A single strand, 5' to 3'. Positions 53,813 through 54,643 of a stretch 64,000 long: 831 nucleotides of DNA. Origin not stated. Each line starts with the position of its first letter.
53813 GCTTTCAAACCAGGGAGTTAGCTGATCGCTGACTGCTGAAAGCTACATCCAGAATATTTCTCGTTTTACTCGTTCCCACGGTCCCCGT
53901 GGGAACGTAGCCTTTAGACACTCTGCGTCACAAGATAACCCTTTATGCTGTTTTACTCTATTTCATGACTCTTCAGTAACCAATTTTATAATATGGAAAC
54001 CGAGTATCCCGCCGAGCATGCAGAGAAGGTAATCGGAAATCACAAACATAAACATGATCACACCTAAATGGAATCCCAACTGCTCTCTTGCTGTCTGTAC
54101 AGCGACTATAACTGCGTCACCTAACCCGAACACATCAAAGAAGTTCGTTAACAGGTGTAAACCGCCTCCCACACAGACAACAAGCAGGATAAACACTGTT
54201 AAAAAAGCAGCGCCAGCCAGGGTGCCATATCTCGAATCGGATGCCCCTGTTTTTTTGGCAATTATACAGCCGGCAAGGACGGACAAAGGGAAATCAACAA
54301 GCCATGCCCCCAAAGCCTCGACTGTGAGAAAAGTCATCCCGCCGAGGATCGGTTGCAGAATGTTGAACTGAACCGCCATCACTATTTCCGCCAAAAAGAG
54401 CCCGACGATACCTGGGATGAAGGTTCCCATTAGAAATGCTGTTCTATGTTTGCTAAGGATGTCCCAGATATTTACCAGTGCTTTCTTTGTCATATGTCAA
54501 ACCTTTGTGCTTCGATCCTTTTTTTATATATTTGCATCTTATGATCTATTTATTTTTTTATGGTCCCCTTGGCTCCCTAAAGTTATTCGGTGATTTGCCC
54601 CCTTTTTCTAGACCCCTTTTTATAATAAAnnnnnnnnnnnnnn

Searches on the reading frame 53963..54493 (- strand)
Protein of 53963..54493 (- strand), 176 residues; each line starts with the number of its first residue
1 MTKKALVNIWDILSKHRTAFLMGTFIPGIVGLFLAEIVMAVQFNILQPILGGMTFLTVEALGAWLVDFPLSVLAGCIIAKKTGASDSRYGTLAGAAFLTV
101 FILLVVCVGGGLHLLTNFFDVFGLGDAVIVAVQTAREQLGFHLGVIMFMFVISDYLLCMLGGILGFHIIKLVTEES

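Call 13: search_protein_families(library=pfam, proteins=[window:53963-54493:-])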
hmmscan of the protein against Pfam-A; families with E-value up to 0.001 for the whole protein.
window:53963-54493:- (176 aa): 0 families

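Call 20: find_homologous_proteins(query=window:53963-54493:-)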
Query window:53963-54493:- (176 aa): 57 proteins with E <= 0.001 among 819 candidates.
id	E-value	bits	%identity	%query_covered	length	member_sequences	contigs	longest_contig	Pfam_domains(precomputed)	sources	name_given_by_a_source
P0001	1.6e-105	369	100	100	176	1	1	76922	-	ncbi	-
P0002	3.7e-94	332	88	100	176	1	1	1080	-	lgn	-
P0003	3.4e-90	319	85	99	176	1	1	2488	-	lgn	-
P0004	1.5e-87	310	84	100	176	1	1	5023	-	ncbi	-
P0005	1.1e-81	291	78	100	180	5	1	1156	-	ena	-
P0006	1.2e-81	291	79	100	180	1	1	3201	-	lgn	-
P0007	4.4e-81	289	76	100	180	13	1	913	-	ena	-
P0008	5.7e-81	289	80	97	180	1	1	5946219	-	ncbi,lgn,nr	ncbi:MAG: hypothetical protein IPM53_14790 [Anaerolineaceae bacterium]|nr:hypothetical protein [Anae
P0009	9.0e-81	288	79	97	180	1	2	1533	-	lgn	-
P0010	3.3e-80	286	77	100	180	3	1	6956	-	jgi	-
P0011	4.5e-80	286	76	100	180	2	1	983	-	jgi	jgi:hypothetical protein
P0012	1.3e-78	281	73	100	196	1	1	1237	-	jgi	jgi:hypothetical protein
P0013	5.9e-78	279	71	100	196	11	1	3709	-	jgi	jgi:hypothetical protein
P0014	4.3e-77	276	70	100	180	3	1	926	-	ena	-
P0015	5.5e-77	276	73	100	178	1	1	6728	-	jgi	jgi:hypothetical protein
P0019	2.6e-76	274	74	100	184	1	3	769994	-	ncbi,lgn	-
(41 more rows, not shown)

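Call 21: find_encoding_contigs(protein=P0001, flank=10000, max_places=4)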
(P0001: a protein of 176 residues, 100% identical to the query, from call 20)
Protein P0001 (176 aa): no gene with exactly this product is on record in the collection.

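Call 22: find_encoding_contigs(protein=P0008, flank=10000, max_places=4)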
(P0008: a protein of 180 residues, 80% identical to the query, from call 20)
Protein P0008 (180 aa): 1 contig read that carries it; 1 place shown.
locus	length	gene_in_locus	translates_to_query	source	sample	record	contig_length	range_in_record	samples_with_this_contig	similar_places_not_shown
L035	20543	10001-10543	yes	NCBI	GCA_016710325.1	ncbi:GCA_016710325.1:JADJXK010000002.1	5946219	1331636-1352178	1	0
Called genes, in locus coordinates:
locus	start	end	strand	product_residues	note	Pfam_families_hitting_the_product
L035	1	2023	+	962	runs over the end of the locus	PF03704:BTAD, PF07719:TPR_2 (faint), PF13181:TPR_8 (faint), PF13374:TPR_10 (faint), PF13401:AAA_22 (faint), PF25872:HTH_77, PF13424:TPR_12 (weak)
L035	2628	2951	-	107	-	PF13358:DDE_3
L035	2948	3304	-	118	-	PF13358:DDE_3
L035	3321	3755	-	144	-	PF13565:HTH_32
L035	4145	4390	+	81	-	-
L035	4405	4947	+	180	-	PF00582:Usp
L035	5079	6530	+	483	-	PF00939:Na_sulph_symp, PF03600:CitMHS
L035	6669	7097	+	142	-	-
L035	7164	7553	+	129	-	-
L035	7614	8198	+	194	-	PF28474:DUF8412, PF13376:OmdA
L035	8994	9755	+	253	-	PF14329:DUF4386 (weak)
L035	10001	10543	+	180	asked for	-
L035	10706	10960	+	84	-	-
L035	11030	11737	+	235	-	PF00072:Response_reg, PF00196:GerE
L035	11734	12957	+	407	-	PF07730:HisKA_3, PF13581:HATPase_c_2 (weak), PF02518:HATPase_c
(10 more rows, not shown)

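Call 23: find_encoding_contigs(protein=P0019, flank=10000, max_places=4)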
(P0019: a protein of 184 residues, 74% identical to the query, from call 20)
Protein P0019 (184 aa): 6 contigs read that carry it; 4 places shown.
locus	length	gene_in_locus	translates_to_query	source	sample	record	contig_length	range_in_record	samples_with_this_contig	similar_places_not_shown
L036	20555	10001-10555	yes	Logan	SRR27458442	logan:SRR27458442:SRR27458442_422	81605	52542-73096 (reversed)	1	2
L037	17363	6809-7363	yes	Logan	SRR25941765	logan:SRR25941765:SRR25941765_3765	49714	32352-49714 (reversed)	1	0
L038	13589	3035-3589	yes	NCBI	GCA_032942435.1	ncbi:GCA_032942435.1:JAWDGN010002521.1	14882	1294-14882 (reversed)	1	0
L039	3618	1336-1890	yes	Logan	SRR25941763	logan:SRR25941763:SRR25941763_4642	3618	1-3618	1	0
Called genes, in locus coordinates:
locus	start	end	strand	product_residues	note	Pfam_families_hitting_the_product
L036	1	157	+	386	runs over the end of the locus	PF00108:Thiolase_N, PF22691:Thiolase_C_1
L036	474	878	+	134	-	PF12172:zf-ChsH2, PF01796:OB_ChsH2_C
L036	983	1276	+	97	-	PF09907:HigB_toxin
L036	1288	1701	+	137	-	-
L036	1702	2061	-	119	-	-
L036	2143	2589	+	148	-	-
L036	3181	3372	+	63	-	PF07411:DUF1508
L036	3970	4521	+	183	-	PF01872:RibD_C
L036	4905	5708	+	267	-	-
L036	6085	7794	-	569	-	PF00749:tRNA-synt_1c, PF03950:tRNA-synt_1c_C, PF20974:tRNA-synt_1c_C2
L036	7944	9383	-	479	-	PF00749:tRNA-synt_1c, PF19269:Anticodon_2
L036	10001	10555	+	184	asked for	-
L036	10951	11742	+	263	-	PF03167:UDG (faint)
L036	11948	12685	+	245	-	-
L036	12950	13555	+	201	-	PF04892:VanZ-LLP1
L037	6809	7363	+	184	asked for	-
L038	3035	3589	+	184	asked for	-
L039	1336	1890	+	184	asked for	-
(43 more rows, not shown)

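Call 24: find_encoding_contigs(protein=P0004, flank=10000, max_places=4)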
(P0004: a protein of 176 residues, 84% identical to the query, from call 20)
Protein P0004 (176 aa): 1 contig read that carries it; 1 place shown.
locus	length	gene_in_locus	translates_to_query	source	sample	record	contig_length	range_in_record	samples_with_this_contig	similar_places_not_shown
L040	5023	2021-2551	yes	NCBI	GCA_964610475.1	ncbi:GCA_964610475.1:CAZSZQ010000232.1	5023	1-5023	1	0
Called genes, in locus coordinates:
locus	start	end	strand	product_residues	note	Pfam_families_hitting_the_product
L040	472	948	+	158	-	PF13474:SnoaL_3, PF14534:DUF4440, PF12680:SnoaL_2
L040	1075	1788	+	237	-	PF01427:Peptidase_M15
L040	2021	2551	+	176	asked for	-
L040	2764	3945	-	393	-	PF01263:Aldose_epim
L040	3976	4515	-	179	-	PF13577:SnoaL_4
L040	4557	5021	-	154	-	?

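Call 25: find_encoding_contigs(protein=P0003, flank=10000, max_places=4)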
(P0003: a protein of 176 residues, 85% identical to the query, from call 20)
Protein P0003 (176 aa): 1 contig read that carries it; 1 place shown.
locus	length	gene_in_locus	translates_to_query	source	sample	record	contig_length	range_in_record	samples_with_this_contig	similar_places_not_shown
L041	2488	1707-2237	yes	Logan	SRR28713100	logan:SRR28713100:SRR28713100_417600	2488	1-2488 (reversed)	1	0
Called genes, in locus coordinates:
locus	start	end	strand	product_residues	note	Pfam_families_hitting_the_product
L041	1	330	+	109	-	?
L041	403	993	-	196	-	PF04542:Sigma70_r2, PF08281:Sigma70_r4_2, PF04545:Sigma70_r4 (weak)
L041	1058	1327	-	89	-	PF02627:CMD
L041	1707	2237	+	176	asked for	-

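Call 36: find_encoding_contigs(protein=P0059, flank=10000, max_places=6)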
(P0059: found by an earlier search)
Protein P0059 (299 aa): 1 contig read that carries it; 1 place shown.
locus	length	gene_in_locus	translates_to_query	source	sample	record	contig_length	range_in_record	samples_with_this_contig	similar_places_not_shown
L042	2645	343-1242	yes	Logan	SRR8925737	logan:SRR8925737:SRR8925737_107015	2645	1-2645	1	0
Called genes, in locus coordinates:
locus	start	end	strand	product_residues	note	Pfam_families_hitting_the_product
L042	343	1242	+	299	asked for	PF01073:3Beta_HSD, PF01370:Epimerase, PF04321:RmlD_sub_bind, PF13460:NAD_binding_10 (weak), PF16363:GDP_Man_Dehyd, PF02719:Polysacc_synt_2, PF07993:NAD_binding_4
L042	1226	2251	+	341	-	PF12697:Abhydrolase_6, PF00561:Abhydrolase_1, PF00975:Thioesterase (weak), PF12146:Hydrolase_4 (weak)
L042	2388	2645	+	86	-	?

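Call 37: find_encoding_contigs(protein=P0060, flank=10000, max_places=6)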
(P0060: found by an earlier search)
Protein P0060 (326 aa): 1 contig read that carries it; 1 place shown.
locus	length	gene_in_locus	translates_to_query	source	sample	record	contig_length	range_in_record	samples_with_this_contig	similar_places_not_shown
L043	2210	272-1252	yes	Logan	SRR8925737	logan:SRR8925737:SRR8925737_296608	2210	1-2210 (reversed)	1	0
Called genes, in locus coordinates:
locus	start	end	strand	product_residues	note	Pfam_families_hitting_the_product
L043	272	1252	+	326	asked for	PF06629:MipA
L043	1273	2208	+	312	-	?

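Call 39: find_homologous_proteins(query=P0060, max_evalue=1e-40)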
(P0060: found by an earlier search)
Query P0060 (326 aa): 67 proteins with E <= 1e-40 among 2509 candidates.
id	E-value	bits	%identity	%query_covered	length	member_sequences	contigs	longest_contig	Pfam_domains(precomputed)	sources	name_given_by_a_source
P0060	2.1e-210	715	100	100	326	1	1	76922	PF06629.19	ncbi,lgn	-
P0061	7.0e-165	566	78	100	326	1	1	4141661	PF06629.19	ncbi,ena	-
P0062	6.0e-156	537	76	100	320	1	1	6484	PF06629.19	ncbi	-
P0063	5.0e-121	422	60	96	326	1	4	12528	PF06629.19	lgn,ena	-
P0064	6.3e-112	392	62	86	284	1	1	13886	PF06629.19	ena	-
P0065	8.6e-100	352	49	97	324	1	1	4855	PF06629.19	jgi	jgi:outer membrane protein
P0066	2.6e-98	347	52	93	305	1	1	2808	PF06629.19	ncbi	-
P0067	5.5e-96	340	48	98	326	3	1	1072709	PF06629.19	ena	-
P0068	1.1e-94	335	50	97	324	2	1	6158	PF06629.19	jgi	jgi:outer membrane protein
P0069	1.7e-94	335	49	96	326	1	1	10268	PF06629.19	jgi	jgi:outer membrane protein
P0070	3.4e-94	334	51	91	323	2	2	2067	PF06629.19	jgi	jgi:outer membrane protein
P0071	3.8e-94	334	49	94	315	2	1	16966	PF06629.19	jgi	jgi:outer membrane protein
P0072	1.9e-93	331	49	92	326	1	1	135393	PF06629.19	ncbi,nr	ncbi:MAG: MipA/OmpV family protein [Thermodesulfobacteriota bacterium]|nr:MipA/OmpV family protein [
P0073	2.7e-93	331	49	92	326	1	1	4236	PF06629.19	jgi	jgi:MipA family protein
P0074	2.7e-93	331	48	97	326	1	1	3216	PF06629.19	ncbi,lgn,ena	-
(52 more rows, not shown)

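Call 41: find_encoding_contigs(protein=P0061, flank=10000, max_places=3)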
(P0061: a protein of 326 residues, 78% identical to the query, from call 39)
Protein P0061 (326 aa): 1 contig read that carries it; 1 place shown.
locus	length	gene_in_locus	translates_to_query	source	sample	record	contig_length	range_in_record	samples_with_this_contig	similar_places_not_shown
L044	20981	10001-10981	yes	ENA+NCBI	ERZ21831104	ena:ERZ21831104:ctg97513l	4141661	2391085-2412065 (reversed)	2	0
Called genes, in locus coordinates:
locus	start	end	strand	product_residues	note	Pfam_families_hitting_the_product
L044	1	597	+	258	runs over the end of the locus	PF00696:AA_kinase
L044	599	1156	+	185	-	PF01765:RRF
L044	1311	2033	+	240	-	PF01255:Prenyltransf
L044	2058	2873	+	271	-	PF01148:CTP_transf_1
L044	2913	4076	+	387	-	PF02670:DXP_reductoisom, PF08436:DXP_redisom_C, PF13288:DXPR_C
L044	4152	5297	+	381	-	PF02163:Peptidase_M50, PF13180:PDZ_2, PF14685:PDZ_Tricorn (weak), PF17820:PDZ_6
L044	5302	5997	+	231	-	PF00814:TsaD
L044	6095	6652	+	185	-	PF03602:Cons_hypoth95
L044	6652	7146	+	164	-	PF01467:CTP_transf_like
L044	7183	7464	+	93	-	PF00216:Bac_DNA_binding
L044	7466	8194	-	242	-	PF03330:DPBB_1, PF05036:SPOR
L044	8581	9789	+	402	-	PF14690:Zn_ribbon_ISL3 (weak), PF13542:HTH_Tnp_ISL3 (faint), PF01610:DDE_Tnp_ISL3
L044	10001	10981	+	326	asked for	PF06629:MipA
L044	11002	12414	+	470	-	PF02321:OEP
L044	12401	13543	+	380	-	PF25967:RND-MFP_C (weak)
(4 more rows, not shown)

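Call 42: find_encoding_contigs(protein=P0062, flank=10000, max_places=3)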
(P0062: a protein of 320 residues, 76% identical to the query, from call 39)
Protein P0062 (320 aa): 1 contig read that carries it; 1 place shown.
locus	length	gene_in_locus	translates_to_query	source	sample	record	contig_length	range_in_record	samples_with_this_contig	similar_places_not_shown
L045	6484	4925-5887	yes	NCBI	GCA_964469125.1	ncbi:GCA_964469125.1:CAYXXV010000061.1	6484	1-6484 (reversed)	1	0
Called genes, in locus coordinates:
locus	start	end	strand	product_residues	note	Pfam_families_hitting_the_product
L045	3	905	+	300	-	?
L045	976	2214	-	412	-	PF13439:Glyco_transf_4, PF13579:Glyco_trans_4_4, PF00534:Glycos_transf_1, PF13692:Glyco_trans_1_4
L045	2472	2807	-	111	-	PF02641:DUF190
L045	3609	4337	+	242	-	-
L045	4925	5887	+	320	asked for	PF06629:MipA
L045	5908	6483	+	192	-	?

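Call 68: find_homologous_proteins(query=P0058, max_evalue=1e-30)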
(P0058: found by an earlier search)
Query P0058 (280 aa): 2365 proteins with E <= 1e-30 among 5489 candidates; the best 120 are listed.
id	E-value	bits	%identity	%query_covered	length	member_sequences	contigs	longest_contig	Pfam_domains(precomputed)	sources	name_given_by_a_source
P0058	9.5e-186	633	100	100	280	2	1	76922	PF04321.24,PF16363.12,PF02719.22,PF01073.26,PF07993.19,PF13460.13,PF01370.28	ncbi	-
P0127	2.2e-157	540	84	100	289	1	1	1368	PF04321.24,PF16363.12,PF02719.22,PF01073.26,PF07993.19,PF13460.13,PF01370.28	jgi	jgi:UDP-glucose 4-epimerase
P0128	1.6e-152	524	83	100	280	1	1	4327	PF04321.24,PF16363.12,PF02719.22,PF01073.26,PF07993.19,PF13460.13,PF01370.28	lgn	-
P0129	3.5e-152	523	81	99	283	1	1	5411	PF04321.24,PF16363.12,PF02719.22,PF01073.26,PF07993.19,PF13460.13,PF01370.28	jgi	jgi:UDP-glucose 4-epimerase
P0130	8.7e-137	473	73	100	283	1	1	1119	PF04321.24,PF16363.12,PF02719.22,PF01073.26,PF07993.19,PF13460.13,PF01370.28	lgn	-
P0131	8.1e-135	466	73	99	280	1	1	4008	PF04321.24,PF16363.12,PF02719.22,PF01073.26,PF07993.19,PF13460.13,PF01370.28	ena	-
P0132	3.3e-133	461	72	98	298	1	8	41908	PF04321.24,PF16363.12,PF02719.22,PF01073.26,PF07993.19,PF13460.13,PF01370.28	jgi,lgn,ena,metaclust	metaclust:\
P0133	2.9e-127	441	68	100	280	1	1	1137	PF04321.24,PF16363.12,PF02719.22,PF01073.26,PF07993.19,PF13460.13,PF01370.28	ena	-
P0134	2.0e-124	432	67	100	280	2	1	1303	PF04321.24,PF16363.12,PF02719.22,PF01073.26,PF07993.19,PF13460.13,PF01370.28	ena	-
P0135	4.5e-121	421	70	100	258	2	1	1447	PF04321.24,PF16363.12,PF02719.22,PF01073.26,PF07993.19,PF13460.13,PF01370.28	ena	-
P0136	7.1e-110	384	61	100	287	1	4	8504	PF04321.24,PF16363.12,PF02719.22,PF01073.26,PF07993.19,PF13460.13,PF01370.28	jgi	jgi:UDP-glucose 4-epimerase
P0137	1.8e-109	383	60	99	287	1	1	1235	PF04321.24,PF16363.12,PF02719.22,PF01073.26,PF07993.19,PF13460.13,PF01370.28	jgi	jgi:UDP-glucose 4-epimerase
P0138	2.3e-109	383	60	100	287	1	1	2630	PF04321.24,PF16363.12,PF02719.22,PF01073.26,PF07993.19,PF13460.13,PF01370.28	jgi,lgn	jgi:nucleoside-diphosphate-sugar epimerase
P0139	3.6e-109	382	61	98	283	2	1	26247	PF04321.24,PF16363.12,PF02719.22,PF01073.26,PF07993.19,PF13460.13,PF01370.28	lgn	-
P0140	6.4e-108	378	59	100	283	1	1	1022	PF04321.24,PF16363.12,PF02719.22,PF01073.26,PF07993.19,PF13460.13,PF01370.28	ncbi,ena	-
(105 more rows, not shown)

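Call 69: find_encoding_contigs(protein=P0129, flank=10000, max_places=3)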
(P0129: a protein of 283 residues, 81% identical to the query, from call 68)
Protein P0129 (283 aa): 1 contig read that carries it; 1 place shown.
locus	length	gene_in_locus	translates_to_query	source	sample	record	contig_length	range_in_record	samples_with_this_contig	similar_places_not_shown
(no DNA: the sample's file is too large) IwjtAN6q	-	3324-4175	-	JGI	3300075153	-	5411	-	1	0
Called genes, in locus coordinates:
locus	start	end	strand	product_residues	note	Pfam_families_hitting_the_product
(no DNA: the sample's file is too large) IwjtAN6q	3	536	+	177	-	?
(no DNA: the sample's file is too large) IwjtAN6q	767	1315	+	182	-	PF04471:Mrr_cat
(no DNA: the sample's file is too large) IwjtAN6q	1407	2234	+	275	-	PF18928:DUF5677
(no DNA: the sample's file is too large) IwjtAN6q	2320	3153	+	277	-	PF19749:DUF6236 (weak)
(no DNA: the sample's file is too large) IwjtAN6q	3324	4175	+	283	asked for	PF01073:3Beta_HSD, PF01370:Epimerase, PF04321:RmlD_sub_bind, PF13460:NAD_binding_10, PF16363:GDP_Man_Dehyd, PF07993:NAD_binding_4, PF02719:Polysacc_synt_2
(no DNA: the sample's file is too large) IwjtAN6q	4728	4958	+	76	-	PF09720:Unstab_antitox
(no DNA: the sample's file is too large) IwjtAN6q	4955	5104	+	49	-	-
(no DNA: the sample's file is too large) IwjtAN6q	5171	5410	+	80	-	?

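Call 70: find_encoding_contigs(protein=P0128, flank=10000, max_places=3)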
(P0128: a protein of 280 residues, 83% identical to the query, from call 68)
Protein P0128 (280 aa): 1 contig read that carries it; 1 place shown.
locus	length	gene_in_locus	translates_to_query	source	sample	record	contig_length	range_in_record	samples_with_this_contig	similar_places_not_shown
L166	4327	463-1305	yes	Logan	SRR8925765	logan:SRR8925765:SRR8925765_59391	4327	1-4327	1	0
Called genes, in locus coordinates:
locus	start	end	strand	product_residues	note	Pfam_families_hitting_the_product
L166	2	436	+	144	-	?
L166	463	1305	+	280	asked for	PF01073:3Beta_HSD, PF01370:Epimerase, PF04321:RmlD_sub_bind, PF13460:NAD_binding_10, PF16363:GDP_Man_Dehyd, PF02719:Polysacc_synt_2, PF07993:NAD_binding_4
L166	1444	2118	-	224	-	PF06966:DUF1295, PF04140:ICMT, PF04191:PEMT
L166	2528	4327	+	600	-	?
